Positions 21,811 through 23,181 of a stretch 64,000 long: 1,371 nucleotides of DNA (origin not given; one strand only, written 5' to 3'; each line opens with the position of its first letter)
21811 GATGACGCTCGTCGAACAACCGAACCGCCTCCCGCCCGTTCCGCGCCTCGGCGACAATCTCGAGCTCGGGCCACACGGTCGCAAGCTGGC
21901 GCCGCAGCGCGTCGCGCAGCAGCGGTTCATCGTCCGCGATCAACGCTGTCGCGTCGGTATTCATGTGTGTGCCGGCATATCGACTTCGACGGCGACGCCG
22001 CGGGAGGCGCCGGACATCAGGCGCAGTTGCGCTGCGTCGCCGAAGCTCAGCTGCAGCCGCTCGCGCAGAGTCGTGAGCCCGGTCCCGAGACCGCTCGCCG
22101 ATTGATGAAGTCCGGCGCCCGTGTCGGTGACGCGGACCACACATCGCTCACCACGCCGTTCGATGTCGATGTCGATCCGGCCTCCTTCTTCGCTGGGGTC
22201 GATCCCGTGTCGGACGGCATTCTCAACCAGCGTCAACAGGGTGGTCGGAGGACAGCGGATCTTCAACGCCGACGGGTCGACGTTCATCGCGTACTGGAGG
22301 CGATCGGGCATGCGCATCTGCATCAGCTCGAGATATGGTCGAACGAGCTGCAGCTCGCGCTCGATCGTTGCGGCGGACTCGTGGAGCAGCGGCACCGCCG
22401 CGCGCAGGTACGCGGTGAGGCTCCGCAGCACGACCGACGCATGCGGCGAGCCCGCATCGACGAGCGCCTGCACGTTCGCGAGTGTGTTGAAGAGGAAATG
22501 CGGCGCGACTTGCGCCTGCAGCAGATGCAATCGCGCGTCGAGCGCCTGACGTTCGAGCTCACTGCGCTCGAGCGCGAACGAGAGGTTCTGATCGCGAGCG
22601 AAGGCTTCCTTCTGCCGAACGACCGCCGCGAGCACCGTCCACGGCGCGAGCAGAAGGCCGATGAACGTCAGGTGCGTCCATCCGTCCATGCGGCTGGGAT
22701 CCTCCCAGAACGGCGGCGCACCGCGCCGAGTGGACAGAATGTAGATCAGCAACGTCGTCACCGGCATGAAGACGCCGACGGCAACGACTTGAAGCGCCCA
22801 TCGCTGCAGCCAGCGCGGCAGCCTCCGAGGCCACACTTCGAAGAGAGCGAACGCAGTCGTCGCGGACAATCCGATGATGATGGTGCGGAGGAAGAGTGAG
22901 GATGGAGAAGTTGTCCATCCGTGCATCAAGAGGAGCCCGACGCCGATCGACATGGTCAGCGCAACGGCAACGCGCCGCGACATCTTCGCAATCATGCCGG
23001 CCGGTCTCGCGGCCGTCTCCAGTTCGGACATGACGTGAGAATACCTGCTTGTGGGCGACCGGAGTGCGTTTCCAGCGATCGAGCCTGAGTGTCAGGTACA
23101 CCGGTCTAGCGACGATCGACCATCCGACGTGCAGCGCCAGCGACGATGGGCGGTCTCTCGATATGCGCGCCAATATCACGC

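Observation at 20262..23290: LytS/LytTR system with a shared roughly 90-nt element upstream of both the kinase gene and its presumed target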

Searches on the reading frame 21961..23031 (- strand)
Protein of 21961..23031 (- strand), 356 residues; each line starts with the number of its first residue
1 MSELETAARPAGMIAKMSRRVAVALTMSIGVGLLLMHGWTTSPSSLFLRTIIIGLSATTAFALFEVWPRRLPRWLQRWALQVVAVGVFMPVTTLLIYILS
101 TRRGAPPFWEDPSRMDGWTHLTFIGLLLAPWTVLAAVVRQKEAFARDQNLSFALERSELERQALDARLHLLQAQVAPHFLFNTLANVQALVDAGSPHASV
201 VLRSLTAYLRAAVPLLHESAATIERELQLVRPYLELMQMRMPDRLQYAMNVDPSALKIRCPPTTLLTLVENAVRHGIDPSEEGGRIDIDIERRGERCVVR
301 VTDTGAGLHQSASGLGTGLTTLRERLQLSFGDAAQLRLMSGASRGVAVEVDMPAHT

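Call 7: search_protein_families(library=pfam, proteins=[window:21961-23031:-], max_evalue=0.01)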
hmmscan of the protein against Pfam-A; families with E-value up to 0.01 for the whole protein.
window:21961-23031:- (356 aa): 3 families
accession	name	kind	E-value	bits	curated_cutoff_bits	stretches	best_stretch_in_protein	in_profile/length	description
PF06580.19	His_kinase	-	3.7e-19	69.2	25.2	1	166-245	1-81/81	Histidine kinase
PF02518.31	HATPase_c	-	5.9e-07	30.3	26.4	1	265-353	10-108/111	Histidine kinase-, DNA gyrase B-, and HSP90-like ATPase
PF13581.12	HATPase_c_2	-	0.0015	18.9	27.4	1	269-307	40-77/127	Histidine kinase-like ATPase domain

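Call 8: find_homologous_proteins(query=window:21961-23031:-, max_evalue=1e-10)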
Query window:21961-23031:- (356 aa): 7519 proteins with E <= 1e-10 among 8000 candidates; the best 120 are listed.
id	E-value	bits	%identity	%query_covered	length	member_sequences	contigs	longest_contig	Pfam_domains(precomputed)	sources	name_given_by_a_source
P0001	2.3e-228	775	100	100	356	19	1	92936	PF02518.32,PF06580.20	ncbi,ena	-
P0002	1.3e-219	746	96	100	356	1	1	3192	PF02518.32,PF06580.20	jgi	jgi:Histidine kinase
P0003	2.4e-210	716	93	100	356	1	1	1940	PF02518.32,PF06580.20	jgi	jgi:hypothetical protein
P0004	4.4e-210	715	91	100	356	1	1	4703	PF02518.32,PF06580.20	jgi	jgi:signal transduction histidine kinase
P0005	9.5e-210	714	91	100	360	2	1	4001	PF02518.32,PF06580.20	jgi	-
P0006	1.6e-209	713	92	100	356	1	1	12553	PF02518.32,PF06580.20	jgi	jgi:Histidine kinase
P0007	3.2e-207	705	90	100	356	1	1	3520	PF02518.32,PF06580.20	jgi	jgi:signal transduction histidine kinase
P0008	8.3e-207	704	91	100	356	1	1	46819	PF02518.32,PF06580.20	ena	-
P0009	2.9e-206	702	92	98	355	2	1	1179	PF02518.32,PF06580.20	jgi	jgi:hypothetical protein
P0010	3.7e-206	702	89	100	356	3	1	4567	PF02518.32,PF06580.20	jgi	-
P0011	7.1e-205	698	89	99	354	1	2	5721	PF02518.32,PF06580.20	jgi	jgi:histidine kinase/histidine kinase/DNA gyrase B/HSP90-like ATPase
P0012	9.0e-205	697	91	100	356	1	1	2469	PF02518.32,PF06580.20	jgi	jgi:Histidine kinase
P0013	1.7e-204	696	91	100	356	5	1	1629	PF02518.32,PF06580.20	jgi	jgi:histidine kinase/histidine kinase/DNA gyrase B/HSP90-like ATPase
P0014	3.9e-204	695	90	100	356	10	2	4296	PF02518.32,PF06580.20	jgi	jgi:hypothetical protein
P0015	4.1e-204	695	90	100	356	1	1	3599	PF02518.32,PF06580.20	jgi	jgi:histidine kinase/histidine kinase/DNA gyrase B/HSP90-like ATPase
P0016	4.2e-204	695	89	99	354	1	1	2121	PF02518.32,PF06580.20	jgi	jgi:Histidine kinase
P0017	5.1e-204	695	88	100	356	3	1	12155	PF02518.32,PF06580.20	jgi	-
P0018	5.9e-204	695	89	100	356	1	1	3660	PF02518.32,PF06580.20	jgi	jgi:hypothetical protein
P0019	8.5e-204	694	89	100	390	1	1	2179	PF02518.32,PF06580.20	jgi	jgi:signal transduction histidine kinase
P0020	1.5e-203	693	88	100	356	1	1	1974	PF02518.32,PF06580.20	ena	-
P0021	2.9e-203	692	88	100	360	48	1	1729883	PF02518.32,PF06580.20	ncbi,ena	-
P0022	2.4e-202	689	89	100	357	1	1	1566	PF02518.32,PF06580.20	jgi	jgi:signal transduction histidine kinase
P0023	2.4e-202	689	88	100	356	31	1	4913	PF02518.32,PF06580.20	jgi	jgi:Histidine kinase/Histidine kinase-, DNA gyrase B-, and HSP90-like ATPase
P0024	3.0e-202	689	89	100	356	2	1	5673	PF02518.32,PF06580.20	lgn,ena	-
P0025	9.9e-202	687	87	100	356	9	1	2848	PF02518.32,PF06580.20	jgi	jgi:hypothetical protein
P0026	1.1e-201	687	88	100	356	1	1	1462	PF02518.32,PF06580.20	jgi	jgi:hypothetical protein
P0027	1.2e-201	687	89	100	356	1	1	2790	PF02518.32,PF06580.20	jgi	jgi:signal transduction histidine kinase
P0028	2.0e-201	686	88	100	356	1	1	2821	PF02518.32,PF06580.20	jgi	jgi:hypothetical protein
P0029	2.0e-201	686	89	100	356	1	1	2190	PF02518.32,PF06580.20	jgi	jgi:histidine kinase/histidine kinase/DNA gyrase B/HSP90-like ATPase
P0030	2.2e-201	686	89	100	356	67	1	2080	PF02518.32,PF06580.20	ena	-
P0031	3.7e-201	685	88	100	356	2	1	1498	PF02518.32,PF06580.20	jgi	jgi:signal transduction histidine kinase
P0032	4.8e-201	685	89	100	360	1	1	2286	PF02518.32,PF06580.20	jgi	jgi:histidine kinase/histidine kinase/DNA gyrase B/HSP90-like ATPase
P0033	9.3e-201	684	88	100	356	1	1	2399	PF02518.32,PF06580.20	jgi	jgi:signal transduction histidine kinase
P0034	1.2e-200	684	88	100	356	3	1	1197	PF02518.32,PF06580.20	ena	-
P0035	1.7e-200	683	90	100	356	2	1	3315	PF02518.32,PF06580.20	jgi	-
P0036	2.2e-200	683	87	100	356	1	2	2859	PF02518.32,PF06580.20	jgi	jgi:hypothetical protein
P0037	3.7e-200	682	87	100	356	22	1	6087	PF02518.32,PF06580.20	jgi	jgi:signal transduction histidine kinase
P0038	4.6e-200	682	87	100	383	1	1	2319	PF02518.32,PF06580.20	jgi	jgi:hypothetical protein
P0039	1.0e-199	681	87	99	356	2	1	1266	PF02518.32,PF06580.20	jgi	jgi:hypothetical protein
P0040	1.3e-199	680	88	100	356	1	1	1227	PF02518.32,PF06580.20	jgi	-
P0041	2.5e-199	679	87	100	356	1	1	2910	PF02518.32,PF06580.20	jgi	jgi:signal transduction histidine kinase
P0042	3.5e-199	679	87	100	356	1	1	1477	PF02518.32,PF06580.20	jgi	jgi:hypothetical protein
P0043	4.1e-199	679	88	100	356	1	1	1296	PF02518.32,PF06580.20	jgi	jgi:hypothetical protein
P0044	5.4e-199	678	87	100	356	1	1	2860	PF02518.32,PF06580.20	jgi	jgi:hypothetical protein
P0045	5.7e-199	678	88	100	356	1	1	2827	PF02518.32,PF06580.20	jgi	jgi:hypothetical protein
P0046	6.7e-199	678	87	100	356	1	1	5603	PF02518.32,PF06580.20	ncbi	-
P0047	7.4e-199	678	87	100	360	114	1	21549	PF02518.32,PF06580.20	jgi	jgi:hypothetical protein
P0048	9.1e-199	678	86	100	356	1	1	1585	PF02518.32,PF06580.20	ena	-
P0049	1.0e-198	677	87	100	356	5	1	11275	PF02518.32,PF06580.20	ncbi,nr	ncbi:MAG TPA: histidine kinase [Thermoanaerobaculia bacterium]|nr:histidine kinase [Thermoanaerobacu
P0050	1.1e-198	677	87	100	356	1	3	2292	PF02518.32,PF06580.20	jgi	jgi:histidine kinase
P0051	1.2e-198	677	87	100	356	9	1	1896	PF02518.32,PF06580.20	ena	-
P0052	1.4e-198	677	86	100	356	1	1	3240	PF02518.32,PF06580.20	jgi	jgi:hypothetical protein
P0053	1.5e-198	677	87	100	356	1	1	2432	PF02518.32,PF06580.20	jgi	jgi:histidine kinase/histidine kinase/DNA gyrase B/HSP90-like ATPase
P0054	1.8e-198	677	87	100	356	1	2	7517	PF02518.32,PF06580.20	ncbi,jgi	jgi:signal transduction histidine kinase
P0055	1.8e-198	677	87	100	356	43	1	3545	PF02518.32,PF06580.20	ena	-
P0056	2.4e-198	676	87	99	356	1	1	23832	PF02518.32,PF06580.20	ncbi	-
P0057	2.4e-198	676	87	100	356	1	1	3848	PF02518.32,PF06580.20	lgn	-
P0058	3.1e-198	676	88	100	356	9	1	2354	PF02518.32,PF06580.20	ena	-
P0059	3.7e-198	676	87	100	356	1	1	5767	PF02518.32,PF06580.20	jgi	jgi:histidine kinase/histidine kinase/DNA gyrase B/HSP90-like ATPase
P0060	4.1e-198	675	87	100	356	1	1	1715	PF02518.32,PF06580.20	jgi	jgi:hypothetical protein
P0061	4.2e-198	675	88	100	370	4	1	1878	PF02518.32,PF06580.20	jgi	-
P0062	5.1e-198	675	87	100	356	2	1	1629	PF02518.32,PF06580.20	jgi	jgi:hypothetical protein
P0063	6.1e-198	675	87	100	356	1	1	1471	PF02518.32,PF06580.20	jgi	jgi:hypothetical protein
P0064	6.2e-198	675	87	100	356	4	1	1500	PF02518.32,PF06580.20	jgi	jgi:hypothetical protein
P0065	8.0e-198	674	86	100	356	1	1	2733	PF02518.32,PF06580.20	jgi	jgi:hypothetical protein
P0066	9.5e-198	674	88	98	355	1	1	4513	PF02518.32,PF06580.20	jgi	jgi:hypothetical protein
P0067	1.3e-197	674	86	100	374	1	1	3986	PF02518.32,PF06580.20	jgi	jgi:signal transduction histidine kinase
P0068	1.3e-197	674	87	100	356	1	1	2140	PF02518.32,PF06580.20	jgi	jgi:Histidine kinase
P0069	1.4e-197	674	86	100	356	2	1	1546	PF02518.32,PF06580.20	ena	-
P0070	1.5e-197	674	88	100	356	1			PF02518.32,PF06580.20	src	-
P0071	1.7e-197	673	87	100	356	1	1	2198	PF02518.32,PF06580.20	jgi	jgi:hypothetical protein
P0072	1.9e-197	673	87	100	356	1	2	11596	PF02518.32,PF06580.20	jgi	jgi:hypothetical protein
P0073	2.1e-197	673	86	100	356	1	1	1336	PF02518.32,PF06580.20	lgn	-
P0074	3.3e-197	672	87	100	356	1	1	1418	PF02518.32,PF06580.20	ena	-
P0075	5.4e-197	672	89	97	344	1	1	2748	PF02518.32,PF06580.20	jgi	jgi:signal transduction histidine kinase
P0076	5.6e-197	672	87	100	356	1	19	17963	PF02518.32,PF06580.20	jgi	jgi:hypothetical protein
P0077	8.5e-197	671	86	100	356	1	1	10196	PF02518.32,PF06580.20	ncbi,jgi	-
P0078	8.7e-197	671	88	97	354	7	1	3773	PF02518.32,PF06580.20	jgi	jgi:signal transduction histidine kinase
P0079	1.1e-196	671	87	99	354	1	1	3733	PF06580.20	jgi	jgi:hypothetical protein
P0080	1.3e-196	670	86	100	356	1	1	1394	PF02518.32,PF06580.20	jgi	jgi:hypothetical protein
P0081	1.3e-196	670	85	100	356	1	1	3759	PF02518.32,PF06580.20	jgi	jgi:signal transduction histidine kinase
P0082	1.8e-196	670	87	100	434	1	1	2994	PF02518.32,PF06580.20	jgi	jgi:hypothetical protein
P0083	1.9e-196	670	86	98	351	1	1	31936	PF02518.32,PF06580.20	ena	-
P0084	2.1e-196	670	86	100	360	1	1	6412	PF02518.32,PF06580.20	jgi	jgi:hypothetical protein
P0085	2.2e-196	670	86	100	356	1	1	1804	PF06580.20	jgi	-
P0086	2.9e-196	669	87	98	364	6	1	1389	PF02518.32,PF06580.20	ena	-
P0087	3.0e-196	669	87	100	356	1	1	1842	PF02518.32,PF06580.20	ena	-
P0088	3.1e-196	669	87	100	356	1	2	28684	PF02518.32,PF06580.20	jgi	jgi:hypothetical protein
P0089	3.7e-196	669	87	100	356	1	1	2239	PF02518.32,PF06580.20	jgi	-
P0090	3.9e-196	669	86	100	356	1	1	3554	PF02518.32,PF06580.20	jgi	jgi:hypothetical protein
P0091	4.7e-196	669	86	100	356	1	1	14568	PF02518.32,PF06580.20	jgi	jgi:hypothetical protein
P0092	5.3e-196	668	87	100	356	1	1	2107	PF06580.20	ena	-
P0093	6.0e-196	668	85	100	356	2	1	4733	PF02518.32,PF06580.20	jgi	jgi:Histidine kinase/Histidine kinase-, DNA gyrase B-, and HSP90-like ATPase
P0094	7.2e-196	668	87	100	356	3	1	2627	PF02518.32,PF06580.20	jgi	-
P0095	8.8e-196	668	86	100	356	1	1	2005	PF02518.32,PF06580.20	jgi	jgi:hypothetical protein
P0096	9.7e-196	668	85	100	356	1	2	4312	PF02518.32,PF06580.20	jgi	jgi:signal transduction histidine kinase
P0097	1.0e-195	668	85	100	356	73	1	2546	PF02518.32,PF06580.20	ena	-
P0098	1.1e-195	667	85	100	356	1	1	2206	PF02518.32,PF06580.20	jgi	jgi:signal transduction histidine kinase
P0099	1.5e-195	667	87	100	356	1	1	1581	PF02518.32,PF06580.20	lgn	-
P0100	1.5e-195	667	85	100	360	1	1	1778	PF02518.32,PF06580.20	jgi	jgi:hypothetical protein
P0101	1.7e-195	667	85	100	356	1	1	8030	PF02518.32,PF06580.20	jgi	-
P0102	2.2e-195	666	85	100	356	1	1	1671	PF02518.32,PF06580.20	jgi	jgi:Histidine kinase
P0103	2.2e-195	666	87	100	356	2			PF02518.32,PF06580.20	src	-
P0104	4.2e-195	666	84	100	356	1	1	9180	PF02518.32,PF06580.20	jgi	jgi:hypothetical protein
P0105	5.1e-195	665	87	97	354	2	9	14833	PF02518.32,PF06580.20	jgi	jgi:signal transduction histidine kinase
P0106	5.7e-195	665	86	100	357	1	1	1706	PF02518.32,PF06580.20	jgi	jgi:histidine kinase/histidine kinase/DNA gyrase B/HSP90-like ATPase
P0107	7.4e-195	665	83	100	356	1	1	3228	PF02518.32,PF06580.20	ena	-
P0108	9.8e-195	664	85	100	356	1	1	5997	PF02518.32,PF06580.20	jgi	jgi:hypothetical protein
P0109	1.1e-194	664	86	100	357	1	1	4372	PF02518.32,PF06580.20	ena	-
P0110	1.4e-194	664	86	100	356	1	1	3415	PF02518.32,PF06580.20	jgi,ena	-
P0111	1.5e-194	664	88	97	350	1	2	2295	PF02518.32,PF06580.20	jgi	jgi:hypothetical protein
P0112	1.7e-194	664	85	100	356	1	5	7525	PF02518.32,PF06580.20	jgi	jgi:signal transduction histidine kinase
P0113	1.9e-194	663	86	100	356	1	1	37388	PF02518.32,PF06580.20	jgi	jgi:signal transduction histidine kinase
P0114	1.9e-194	663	85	100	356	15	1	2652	PF02518.32,PF06580.20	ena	-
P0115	2.7e-194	663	84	100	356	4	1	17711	PF02518.32,PF06580.20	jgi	jgi:signal transduction histidine kinase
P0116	3.2e-194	663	85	100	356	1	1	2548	PF02518.32,PF06580.20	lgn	-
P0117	5.0e-194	662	85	100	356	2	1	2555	PF02518.32,PF06580.20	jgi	-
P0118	5.5e-194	662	86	98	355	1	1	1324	PF02518.32,PF06580.20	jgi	jgi:signal transduction histidine kinase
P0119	7.9e-194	661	89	93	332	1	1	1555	PF02518.32,PF06580.20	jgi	jgi:hypothetical protein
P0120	9.3e-194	661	85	100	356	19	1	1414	PF02518.32,PF06580.20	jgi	-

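Call 10: find_related_loci(query=window:21961-23031:-, collection=genome_contigs, flank=4000)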
Query window:21961-23031:- (356 aa) in genome_contigs; peptide patterns used: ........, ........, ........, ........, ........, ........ (x = any residue, [..] = any of these).
599 stretches matched a pattern (row limit reached: there are more); 533 encode a relative of the query (tblastn E <= 1e-3); the best 80 are kept; 80 distinct loci.
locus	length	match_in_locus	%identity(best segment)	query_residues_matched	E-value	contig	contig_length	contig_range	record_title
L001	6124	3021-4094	88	1-356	0e+0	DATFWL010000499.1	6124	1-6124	MAG TPA_asm: Vicinamibacterales bacterium isolate SMAG_U9489 k141_641982, whole genome shotgun sequence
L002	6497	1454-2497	87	9-356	0e+0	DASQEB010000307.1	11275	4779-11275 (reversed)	MAG TPA_asm: Thermoanaerobaculia bacterium isolate SMAG_U11742 k141_1011359, whole genome shotgun sequence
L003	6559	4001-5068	86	1-356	0e+0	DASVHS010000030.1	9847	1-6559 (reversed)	MAG TPA_asm: Thermoanaerobaculia bacterium isolate SMAG_U2973 k141_294972, whole genome shotgun sequence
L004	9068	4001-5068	85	1-356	0e+0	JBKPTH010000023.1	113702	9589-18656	MAG: Acidobacteriota bacterium isolate GS_EKS_MAG_00001 GS_EKS_000002401311, whole genome shotgun sequence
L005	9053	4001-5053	83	4-354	0e+0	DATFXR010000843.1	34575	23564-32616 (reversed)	MAG TPA_asm: Vicinamibacterales bacterium isolate SMAG_U9522 k141_14275608, whole genome shotgun sequence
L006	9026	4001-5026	85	13-354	0e+0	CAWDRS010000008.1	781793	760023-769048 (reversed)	MAG: uncultured Acidobacteriota bacterium isolate MFD04850.bin.2.282 genome assembly, contig: contig_21728, whole genome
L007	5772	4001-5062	83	1-356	0e+0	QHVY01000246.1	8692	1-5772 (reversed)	MAG: Acidobacteria bacterium isolate gp7 AA10 14_1009_09_30cm_scaffold_29820_curated, whole genome shotgun sequence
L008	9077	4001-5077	82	2-356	0e+0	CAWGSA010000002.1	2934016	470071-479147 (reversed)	MAG: uncultured Acidobacteriota bacterium isolate MFD06085.bin.1.160 genome assembly, contig: contig_18397, whole genome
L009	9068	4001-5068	81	1-356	0e+0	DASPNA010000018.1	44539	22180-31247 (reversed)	MAG TPA_asm: Thermoanaerobaculia bacterium isolate SMAG_U12109 k141_105682, whole genome shotgun sequence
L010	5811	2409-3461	81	5-356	0e+0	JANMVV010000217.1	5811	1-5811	MAG: Vicinamibacteria bacterium isolate OTE_88_metabat_461 OTE_88_k141_2188325, whole genome shotgun sequence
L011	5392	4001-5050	81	11-356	0e+0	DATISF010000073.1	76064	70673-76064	MAG TPA_asm: Thermoanaerobaculia bacterium isolate SMAG_U15922 k141_893911, whole genome shotgun sequence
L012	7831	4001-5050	79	1-354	0e+0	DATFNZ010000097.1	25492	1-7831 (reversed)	MAG TPA_asm: Thermoanaerobaculia bacterium isolate SMAG_U9264 k141_427892, whole genome shotgun sequence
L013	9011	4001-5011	80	9-345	2e-180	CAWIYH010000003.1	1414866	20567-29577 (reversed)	MAG: uncultured Acidobacteriota bacterium isolate MFD04944.bin.1.167 genome assembly, contig: contig_36343, whole genome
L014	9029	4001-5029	81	13-356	1e-180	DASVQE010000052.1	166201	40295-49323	MAG TPA_asm: Thermoanaerobaculia bacterium isolate SMAG_U3198 k141_75554, whole genome shotgun sequence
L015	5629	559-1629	78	1-356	0e+0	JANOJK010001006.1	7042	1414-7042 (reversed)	MAG: Acidobacteriota bacterium isolate SOY_6_C_metabat_75 SOY_6_C_k141_3937399, whole genome shotgun sequence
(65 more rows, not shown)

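Call 20: find_encoding_contigs(protein=P0002, flank=3000, max_places=3)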
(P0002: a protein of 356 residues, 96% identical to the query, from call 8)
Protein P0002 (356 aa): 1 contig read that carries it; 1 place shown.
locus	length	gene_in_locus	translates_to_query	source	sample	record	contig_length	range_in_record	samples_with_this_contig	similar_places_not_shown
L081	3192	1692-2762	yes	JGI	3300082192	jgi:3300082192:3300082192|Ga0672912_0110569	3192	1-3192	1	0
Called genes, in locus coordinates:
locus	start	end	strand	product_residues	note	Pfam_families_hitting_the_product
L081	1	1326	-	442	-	?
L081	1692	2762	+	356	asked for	PF06580:His_kinase, PF02518:HATPase_c (weak)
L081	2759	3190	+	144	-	?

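Call 21: find_encoding_contigs(protein=P0006, flank=3000, max_places=3)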
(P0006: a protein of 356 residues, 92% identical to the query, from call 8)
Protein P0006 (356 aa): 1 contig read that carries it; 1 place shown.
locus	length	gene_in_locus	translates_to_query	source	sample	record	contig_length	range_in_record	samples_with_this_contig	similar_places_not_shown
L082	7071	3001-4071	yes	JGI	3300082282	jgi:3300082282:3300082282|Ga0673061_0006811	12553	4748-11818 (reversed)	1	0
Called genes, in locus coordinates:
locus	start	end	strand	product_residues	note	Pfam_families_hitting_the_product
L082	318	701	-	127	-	-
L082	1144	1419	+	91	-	PF01541:GIY-YIG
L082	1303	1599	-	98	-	-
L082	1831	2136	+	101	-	PF14329:DUF4386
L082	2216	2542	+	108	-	PF14329:DUF4386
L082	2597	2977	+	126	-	PF14329:DUF4386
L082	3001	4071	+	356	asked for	PF06580:His_kinase, PF02518:HATPase_c (weak)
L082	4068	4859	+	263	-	PF00072:Response_reg, PF04397:LytTR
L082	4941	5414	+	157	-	-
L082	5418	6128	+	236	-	PF10067:DUF2306 (weak)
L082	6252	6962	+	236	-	PF14329:DUF4386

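Call 22: find_encoding_contigs(protein=P0008, flank=3000, max_places=3)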
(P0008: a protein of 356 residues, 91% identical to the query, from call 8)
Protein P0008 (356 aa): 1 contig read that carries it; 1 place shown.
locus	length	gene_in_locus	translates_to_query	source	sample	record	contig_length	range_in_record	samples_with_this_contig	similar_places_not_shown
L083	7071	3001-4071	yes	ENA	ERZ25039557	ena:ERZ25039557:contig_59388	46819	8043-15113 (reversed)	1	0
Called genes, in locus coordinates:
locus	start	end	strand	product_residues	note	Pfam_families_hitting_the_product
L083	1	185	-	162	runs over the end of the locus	PF00903:Glyoxalase (weak)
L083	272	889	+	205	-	PF03551:PadR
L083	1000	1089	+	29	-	-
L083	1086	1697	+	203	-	-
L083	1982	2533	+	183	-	-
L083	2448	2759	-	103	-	PF09579:Spore_YtfJ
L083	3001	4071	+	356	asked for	PF06580:His_kinase, PF02518:HATPase_c (weak)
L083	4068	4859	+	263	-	PF00072:Response_reg, PF04397:LytTR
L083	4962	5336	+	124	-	-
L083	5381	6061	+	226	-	PF14329:DUF4386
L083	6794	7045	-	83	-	-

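Call 26: search_protein_families(library=ncbifam, proteins=[window:21961-23031:-], max_evalue=0.01)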
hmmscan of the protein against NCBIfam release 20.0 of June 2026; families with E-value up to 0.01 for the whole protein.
window:21961-23031:- (356 aa): 9 families
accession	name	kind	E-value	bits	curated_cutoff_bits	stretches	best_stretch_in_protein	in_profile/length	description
TIGR02916.1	PEP_his_kin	equivalog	7.5e-05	21.5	300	1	243-310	559-625/679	XrtA/PEP-CTERM system histidine kinase PrsK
TIGR02966.1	phoR_proteo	equivalog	0.0001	21.4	334.2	1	247-310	213-275/333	phosphate regulon sensor histidine kinase PhoR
NF008649.0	PRK11644.1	equivalog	0.00012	21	408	1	270-354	422-496/499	signal transduction histidine-protein kinase/phosphatase UhpB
NF046044.1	PnpS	equivalog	0.00013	21.1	400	1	233-311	254-332/390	two-component system histidine kinase PnpS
NF041735.1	hist_kin_RppB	equivalog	0.00025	20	400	1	235-311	303-380/438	two-component system sensor histidine kinase RppB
NF053867.1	SprKinKinDBac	equivalog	0.0003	19.4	775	1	255-310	388-443/500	sporulation kinase KinD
NF051872.1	HisKinPhyk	equivalog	0.0011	17.6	750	1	267-321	456-508/537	sensor histidine kinase PhyK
TIGR01386.1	cztS_silS_copS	subfamily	0.002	17.2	292.55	1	267-310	360-399/457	heavy metal sensor histidine kinase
NF008025.0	PRK10755.1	equivalog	0.0023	16.7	314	1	264-313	253-302/362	two-component system sensor histidine kinase PmrB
